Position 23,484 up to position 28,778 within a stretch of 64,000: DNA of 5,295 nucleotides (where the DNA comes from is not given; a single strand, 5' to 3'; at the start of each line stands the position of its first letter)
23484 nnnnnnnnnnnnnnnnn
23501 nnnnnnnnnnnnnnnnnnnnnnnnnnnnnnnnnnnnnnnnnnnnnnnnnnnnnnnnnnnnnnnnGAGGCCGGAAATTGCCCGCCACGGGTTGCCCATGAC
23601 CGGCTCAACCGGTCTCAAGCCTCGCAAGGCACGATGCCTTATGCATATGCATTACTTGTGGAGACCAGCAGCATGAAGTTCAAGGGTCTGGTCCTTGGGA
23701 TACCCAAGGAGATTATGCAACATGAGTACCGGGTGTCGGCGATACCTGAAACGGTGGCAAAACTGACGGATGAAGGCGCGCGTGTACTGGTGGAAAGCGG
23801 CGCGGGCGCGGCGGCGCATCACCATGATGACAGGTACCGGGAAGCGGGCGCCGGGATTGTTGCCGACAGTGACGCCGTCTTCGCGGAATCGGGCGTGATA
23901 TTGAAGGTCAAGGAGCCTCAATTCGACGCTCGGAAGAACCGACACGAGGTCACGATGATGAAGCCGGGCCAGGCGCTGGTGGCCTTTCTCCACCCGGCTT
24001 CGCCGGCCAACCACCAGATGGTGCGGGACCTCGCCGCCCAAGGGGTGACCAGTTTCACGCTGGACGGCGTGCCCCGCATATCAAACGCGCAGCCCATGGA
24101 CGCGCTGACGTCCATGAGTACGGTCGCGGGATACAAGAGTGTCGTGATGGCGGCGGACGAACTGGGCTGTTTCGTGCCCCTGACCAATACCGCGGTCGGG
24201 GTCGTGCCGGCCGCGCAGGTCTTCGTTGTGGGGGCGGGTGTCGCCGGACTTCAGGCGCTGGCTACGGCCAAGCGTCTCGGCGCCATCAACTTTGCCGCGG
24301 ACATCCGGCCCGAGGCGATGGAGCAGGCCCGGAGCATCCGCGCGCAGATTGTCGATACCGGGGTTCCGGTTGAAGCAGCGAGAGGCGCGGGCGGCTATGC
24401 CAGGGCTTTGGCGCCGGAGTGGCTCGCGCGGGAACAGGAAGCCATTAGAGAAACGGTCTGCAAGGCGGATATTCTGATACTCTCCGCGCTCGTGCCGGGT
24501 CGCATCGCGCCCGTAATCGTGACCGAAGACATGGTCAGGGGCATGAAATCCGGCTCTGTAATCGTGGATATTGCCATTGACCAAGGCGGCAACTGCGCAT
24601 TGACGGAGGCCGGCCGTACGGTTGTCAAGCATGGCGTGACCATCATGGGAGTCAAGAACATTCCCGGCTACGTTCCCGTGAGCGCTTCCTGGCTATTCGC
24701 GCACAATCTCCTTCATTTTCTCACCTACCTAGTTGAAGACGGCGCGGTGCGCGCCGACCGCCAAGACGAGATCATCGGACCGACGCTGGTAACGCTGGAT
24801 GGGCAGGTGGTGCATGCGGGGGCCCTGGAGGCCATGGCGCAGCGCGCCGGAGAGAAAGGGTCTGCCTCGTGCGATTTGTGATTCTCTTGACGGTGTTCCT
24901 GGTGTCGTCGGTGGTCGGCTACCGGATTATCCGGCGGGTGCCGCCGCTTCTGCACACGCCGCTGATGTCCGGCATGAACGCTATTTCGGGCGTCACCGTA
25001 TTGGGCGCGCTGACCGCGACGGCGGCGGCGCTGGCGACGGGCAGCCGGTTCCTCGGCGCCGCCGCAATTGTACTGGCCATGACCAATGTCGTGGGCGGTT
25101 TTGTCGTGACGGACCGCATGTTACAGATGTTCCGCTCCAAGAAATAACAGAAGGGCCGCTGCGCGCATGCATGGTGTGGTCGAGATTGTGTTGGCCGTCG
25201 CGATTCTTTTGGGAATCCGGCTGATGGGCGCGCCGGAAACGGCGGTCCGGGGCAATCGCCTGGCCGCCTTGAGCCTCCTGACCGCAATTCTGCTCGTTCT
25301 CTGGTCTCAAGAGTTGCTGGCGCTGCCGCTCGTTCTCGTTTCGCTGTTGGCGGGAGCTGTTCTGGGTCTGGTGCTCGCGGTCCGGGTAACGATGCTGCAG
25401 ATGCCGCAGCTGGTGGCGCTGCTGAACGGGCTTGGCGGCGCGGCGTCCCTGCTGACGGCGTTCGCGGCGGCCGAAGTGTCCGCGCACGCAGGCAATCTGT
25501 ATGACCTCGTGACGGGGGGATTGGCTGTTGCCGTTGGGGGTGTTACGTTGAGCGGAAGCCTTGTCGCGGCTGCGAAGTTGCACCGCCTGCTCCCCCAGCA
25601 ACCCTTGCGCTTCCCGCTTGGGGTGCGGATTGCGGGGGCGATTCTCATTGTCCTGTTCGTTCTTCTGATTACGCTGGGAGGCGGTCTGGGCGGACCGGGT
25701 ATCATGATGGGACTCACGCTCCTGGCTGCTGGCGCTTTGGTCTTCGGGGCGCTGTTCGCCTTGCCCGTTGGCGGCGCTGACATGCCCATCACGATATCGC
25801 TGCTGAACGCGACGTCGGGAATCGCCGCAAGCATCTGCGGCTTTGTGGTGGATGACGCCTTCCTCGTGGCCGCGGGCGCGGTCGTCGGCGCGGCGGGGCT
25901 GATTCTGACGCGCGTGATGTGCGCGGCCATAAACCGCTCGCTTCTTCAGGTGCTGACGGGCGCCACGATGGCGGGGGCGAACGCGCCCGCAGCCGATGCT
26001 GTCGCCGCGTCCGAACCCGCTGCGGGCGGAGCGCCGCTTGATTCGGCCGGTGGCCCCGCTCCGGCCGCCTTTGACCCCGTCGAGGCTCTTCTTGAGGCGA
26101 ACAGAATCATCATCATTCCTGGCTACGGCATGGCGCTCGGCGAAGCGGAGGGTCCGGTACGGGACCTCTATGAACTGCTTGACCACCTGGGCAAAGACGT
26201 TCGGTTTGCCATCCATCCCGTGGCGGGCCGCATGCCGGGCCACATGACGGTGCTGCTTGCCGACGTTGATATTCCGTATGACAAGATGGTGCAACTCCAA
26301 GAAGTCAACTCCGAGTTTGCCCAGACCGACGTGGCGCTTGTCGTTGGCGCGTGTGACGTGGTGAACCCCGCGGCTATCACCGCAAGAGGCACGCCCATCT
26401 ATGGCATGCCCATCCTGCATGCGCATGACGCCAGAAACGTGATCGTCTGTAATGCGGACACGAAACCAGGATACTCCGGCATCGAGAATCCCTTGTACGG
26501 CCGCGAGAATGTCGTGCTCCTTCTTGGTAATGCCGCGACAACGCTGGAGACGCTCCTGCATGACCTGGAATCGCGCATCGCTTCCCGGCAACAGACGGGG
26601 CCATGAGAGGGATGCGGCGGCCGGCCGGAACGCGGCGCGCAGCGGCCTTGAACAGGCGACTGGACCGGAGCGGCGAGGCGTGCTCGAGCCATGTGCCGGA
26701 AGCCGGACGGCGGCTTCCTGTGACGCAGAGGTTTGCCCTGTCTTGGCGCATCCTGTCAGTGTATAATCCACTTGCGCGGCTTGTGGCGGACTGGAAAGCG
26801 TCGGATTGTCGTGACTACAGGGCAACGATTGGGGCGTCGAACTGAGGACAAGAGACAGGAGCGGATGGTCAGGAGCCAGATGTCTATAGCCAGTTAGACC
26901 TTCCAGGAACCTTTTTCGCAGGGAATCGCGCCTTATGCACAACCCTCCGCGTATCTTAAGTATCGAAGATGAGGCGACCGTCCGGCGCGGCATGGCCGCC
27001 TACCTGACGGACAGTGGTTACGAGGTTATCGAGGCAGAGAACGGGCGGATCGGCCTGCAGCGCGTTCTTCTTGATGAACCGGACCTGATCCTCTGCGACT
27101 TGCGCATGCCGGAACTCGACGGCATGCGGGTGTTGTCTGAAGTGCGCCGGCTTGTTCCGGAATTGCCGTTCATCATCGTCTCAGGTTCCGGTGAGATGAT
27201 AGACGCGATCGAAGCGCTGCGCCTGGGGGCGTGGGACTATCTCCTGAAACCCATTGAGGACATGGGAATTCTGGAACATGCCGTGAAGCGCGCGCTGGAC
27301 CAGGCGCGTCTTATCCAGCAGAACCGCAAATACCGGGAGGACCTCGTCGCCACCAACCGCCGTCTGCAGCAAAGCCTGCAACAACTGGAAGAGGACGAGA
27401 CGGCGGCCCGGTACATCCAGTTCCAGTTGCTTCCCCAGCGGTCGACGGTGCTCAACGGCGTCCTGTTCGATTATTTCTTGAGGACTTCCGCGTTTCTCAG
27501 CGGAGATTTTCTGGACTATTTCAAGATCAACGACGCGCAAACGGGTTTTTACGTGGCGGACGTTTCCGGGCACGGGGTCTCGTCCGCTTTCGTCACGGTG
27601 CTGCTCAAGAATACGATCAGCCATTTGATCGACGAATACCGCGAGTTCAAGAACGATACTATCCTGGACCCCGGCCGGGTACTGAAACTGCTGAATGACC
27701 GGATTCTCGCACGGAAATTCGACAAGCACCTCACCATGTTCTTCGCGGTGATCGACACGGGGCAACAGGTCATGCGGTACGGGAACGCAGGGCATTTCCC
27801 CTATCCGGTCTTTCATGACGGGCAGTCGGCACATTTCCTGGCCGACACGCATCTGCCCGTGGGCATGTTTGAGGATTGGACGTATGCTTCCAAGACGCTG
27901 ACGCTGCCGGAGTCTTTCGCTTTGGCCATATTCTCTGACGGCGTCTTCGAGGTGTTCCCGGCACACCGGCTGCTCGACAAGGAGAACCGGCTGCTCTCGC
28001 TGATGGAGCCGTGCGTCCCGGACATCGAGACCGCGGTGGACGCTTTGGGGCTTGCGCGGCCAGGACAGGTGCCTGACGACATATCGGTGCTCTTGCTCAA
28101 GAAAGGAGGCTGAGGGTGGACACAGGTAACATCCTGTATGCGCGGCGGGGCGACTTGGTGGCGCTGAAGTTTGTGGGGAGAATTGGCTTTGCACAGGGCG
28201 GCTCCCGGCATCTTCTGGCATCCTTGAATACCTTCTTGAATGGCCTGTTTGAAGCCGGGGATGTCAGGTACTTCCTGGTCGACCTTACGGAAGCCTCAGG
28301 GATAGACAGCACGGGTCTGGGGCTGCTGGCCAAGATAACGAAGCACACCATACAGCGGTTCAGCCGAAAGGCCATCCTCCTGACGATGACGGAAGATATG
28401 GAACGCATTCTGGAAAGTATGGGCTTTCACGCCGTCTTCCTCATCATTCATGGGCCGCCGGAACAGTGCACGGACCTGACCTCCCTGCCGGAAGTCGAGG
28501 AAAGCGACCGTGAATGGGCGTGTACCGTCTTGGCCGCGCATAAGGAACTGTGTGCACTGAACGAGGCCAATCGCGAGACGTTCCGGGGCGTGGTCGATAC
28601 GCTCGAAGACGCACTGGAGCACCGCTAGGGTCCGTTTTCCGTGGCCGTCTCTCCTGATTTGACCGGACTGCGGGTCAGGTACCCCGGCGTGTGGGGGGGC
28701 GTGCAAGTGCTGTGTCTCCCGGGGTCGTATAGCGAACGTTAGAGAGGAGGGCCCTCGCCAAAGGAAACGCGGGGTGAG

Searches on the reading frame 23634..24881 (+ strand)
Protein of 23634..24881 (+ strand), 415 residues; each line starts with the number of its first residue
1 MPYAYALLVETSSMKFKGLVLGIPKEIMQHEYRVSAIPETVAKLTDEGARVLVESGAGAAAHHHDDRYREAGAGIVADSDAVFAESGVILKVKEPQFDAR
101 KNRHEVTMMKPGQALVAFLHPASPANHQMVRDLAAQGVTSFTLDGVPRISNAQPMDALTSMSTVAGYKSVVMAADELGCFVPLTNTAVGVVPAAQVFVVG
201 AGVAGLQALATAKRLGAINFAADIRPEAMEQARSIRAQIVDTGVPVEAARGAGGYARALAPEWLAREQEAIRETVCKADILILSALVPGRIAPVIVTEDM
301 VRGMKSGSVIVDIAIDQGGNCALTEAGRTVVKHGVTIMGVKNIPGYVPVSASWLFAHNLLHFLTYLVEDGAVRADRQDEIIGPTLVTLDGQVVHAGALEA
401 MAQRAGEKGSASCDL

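Call 67: search_protein_families(library=pfam, proteins=[window:23634-24881:+], max_evalue=0.00001)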
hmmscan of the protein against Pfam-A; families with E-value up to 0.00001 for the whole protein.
window:23634-24881:+ (415 aa): 2 families
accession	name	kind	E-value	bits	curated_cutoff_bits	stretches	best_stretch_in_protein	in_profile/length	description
PF01262.27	AlaDh_PNT_C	-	3.8e-59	200.1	23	1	169-394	1-213/214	Alanine dehydrogenase/PNT, C-terminal domain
PF05222.21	AlaDh_PNT_N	-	5.9e-43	146.8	30.4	1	22-165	1-136/136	Alanine dehydrogenase/PNT, N-terminal domain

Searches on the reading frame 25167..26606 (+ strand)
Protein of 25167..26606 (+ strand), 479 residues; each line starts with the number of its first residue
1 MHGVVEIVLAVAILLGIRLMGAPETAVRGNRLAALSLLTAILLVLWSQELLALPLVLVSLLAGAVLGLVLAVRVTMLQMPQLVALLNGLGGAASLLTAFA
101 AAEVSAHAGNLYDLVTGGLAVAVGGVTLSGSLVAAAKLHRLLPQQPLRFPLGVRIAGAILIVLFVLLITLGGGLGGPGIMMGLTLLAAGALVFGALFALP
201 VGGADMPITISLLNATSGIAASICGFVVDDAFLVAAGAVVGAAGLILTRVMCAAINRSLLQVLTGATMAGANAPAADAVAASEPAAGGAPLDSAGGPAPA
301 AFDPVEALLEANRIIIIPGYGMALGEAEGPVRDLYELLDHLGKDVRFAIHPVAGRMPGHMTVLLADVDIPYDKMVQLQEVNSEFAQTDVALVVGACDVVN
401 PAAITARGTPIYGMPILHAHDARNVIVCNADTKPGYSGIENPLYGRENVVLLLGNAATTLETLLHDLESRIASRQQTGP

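Call 67: search_protein_families(library=pfam, proteins=[window:25167-26606:+], max_evalue=0.00001)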
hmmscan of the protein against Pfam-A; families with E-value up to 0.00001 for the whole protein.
window:25167-26606:+ (479 aa): 1 family
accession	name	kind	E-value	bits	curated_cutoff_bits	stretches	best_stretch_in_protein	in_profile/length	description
PF02233.22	PNTB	-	1.4e-141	473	31.7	1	4-465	3-455/456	NAD(P) transhydrogenase beta subunit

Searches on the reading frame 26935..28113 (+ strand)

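Call 67: search_protein_families(library=pfam, proteins=[window:26935-28113:+], max_evalue=0.00001)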
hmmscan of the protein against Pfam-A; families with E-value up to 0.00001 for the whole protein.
window:26935-28113:+ (392 aa): 2 families
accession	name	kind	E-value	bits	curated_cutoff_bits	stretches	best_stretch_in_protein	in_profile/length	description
PF07228.17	SpoIIE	-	1.9e-32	113.2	25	1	200-389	2-190/192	Stage II sporulation protein E (SpoIIE)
PF00072.30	Response_reg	-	2.2e-26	92.6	30.2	1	7-114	1-108/111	Response regulator receiver domain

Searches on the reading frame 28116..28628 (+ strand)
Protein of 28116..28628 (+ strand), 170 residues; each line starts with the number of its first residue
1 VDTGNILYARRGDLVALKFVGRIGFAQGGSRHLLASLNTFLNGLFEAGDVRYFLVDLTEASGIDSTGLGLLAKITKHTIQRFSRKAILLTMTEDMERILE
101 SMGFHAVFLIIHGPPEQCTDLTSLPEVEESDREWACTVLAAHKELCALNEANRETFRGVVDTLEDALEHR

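Call 67: search_protein_families(library=pfam, proteins=[window:28116-28628:+], max_evalue=0.00001)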
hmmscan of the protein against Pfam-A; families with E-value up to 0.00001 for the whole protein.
window:28116-28628:+ (170 aa): 1 family
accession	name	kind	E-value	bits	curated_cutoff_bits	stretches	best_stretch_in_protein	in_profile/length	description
PF01740.26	STAS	-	7.5e-07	29.3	22.6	1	41-109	31-98/106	STAS domain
